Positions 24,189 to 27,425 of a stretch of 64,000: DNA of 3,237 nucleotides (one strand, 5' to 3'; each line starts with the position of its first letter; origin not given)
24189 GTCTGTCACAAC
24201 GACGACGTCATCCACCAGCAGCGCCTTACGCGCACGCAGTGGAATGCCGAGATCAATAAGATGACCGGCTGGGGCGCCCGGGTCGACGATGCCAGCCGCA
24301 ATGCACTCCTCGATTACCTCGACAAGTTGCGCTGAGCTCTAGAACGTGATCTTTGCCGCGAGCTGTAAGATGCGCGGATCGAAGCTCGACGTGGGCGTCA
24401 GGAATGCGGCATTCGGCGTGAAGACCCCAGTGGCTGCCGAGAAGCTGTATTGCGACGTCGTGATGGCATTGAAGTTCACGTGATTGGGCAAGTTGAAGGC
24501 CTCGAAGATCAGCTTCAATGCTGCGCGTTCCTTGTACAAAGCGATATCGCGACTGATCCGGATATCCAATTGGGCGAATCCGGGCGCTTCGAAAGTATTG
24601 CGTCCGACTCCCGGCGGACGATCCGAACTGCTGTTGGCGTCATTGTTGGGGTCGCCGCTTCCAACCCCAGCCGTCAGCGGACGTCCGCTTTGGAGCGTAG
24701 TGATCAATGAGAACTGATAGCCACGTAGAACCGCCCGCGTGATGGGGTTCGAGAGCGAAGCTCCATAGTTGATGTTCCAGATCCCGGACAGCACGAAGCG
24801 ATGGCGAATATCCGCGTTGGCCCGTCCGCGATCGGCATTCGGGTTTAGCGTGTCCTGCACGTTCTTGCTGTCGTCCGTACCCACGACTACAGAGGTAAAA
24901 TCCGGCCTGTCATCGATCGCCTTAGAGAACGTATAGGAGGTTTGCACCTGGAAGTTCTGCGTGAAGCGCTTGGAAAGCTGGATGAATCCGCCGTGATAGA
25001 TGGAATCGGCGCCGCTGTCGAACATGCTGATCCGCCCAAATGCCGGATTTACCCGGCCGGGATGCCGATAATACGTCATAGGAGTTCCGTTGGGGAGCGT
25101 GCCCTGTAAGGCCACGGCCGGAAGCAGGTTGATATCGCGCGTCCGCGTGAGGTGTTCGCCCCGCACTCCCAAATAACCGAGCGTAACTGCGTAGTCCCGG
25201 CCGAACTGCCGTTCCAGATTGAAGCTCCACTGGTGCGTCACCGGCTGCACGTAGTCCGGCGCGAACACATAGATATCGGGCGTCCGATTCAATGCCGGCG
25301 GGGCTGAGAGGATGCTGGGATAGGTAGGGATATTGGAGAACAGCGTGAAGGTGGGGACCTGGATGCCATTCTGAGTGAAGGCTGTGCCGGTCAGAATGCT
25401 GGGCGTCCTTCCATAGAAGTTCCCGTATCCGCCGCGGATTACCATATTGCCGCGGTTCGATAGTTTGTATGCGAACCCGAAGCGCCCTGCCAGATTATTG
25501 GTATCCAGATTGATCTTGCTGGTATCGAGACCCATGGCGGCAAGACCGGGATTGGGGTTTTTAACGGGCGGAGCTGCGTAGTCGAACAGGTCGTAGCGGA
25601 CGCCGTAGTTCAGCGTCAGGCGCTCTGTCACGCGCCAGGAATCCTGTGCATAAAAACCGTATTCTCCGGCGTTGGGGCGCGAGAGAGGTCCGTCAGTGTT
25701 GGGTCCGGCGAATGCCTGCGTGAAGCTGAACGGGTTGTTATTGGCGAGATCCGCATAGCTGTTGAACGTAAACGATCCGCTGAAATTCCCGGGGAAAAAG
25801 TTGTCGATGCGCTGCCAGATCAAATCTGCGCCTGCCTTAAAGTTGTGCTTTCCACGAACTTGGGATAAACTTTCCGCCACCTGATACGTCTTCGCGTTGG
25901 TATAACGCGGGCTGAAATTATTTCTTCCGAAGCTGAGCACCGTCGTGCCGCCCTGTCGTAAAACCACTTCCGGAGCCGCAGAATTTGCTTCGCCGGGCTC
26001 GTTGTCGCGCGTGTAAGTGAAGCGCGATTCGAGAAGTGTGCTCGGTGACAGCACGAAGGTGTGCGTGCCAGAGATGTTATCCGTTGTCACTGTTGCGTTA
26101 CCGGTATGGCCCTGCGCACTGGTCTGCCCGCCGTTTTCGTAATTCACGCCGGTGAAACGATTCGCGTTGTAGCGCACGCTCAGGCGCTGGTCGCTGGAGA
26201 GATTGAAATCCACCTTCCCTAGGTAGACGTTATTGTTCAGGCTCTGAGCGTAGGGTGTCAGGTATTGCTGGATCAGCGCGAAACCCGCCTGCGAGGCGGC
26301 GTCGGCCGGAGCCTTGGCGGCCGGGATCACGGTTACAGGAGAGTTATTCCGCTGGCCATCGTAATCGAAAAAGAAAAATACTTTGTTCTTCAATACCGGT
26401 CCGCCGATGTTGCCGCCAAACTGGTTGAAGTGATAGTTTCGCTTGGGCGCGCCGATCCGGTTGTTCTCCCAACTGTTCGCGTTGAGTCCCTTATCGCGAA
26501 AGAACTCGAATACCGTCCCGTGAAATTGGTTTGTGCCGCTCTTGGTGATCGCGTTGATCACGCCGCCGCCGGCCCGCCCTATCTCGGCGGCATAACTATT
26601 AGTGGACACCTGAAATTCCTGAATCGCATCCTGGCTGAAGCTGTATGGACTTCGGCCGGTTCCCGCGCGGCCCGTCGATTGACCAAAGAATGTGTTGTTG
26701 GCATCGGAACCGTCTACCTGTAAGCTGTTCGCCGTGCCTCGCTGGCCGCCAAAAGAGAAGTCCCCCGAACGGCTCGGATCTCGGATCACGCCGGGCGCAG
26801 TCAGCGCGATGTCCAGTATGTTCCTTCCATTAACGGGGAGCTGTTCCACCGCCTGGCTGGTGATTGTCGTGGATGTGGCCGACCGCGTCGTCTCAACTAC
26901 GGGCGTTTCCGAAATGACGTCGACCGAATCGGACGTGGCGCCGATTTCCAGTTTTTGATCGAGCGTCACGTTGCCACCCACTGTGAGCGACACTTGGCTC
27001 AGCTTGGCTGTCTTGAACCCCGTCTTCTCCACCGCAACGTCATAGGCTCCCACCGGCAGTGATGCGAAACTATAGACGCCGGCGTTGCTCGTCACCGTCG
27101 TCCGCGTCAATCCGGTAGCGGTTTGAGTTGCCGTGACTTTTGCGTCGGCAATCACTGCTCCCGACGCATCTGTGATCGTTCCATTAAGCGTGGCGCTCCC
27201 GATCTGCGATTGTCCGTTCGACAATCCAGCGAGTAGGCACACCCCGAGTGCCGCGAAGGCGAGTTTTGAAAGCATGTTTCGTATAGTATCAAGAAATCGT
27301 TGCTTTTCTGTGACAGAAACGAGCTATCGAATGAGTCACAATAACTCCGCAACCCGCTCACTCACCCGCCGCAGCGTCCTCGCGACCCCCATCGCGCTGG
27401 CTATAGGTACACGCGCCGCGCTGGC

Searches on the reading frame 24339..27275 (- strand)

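Call 78: search_protein_families(library=pfam, proteins=[window:24339-27275:-], max_evalue=0.0001)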
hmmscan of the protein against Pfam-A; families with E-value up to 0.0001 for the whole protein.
window:24339-27275:- (978 aa): 4 families
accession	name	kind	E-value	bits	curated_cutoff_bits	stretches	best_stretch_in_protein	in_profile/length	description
PF25183.1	OMP_b-brl_4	-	5e-134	449.1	30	3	330-887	140-731/838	Outer membrane beta barrel domain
PF13620.12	CarboxypepD_reg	-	3.7e-20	72.5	32.3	1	29-109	1-81/82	Carboxypeptidase regulatory-like domain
PF00593.30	TonB_dep_Rec_b-barrel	-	1.7e-06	28.6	27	1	360-632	10-251/436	TonB dependent receptor-like, beta-barrel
PF17210.9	SdrD_B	-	2.4e-05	24.9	29.7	1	34-90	16-73/112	SdrD B-like domain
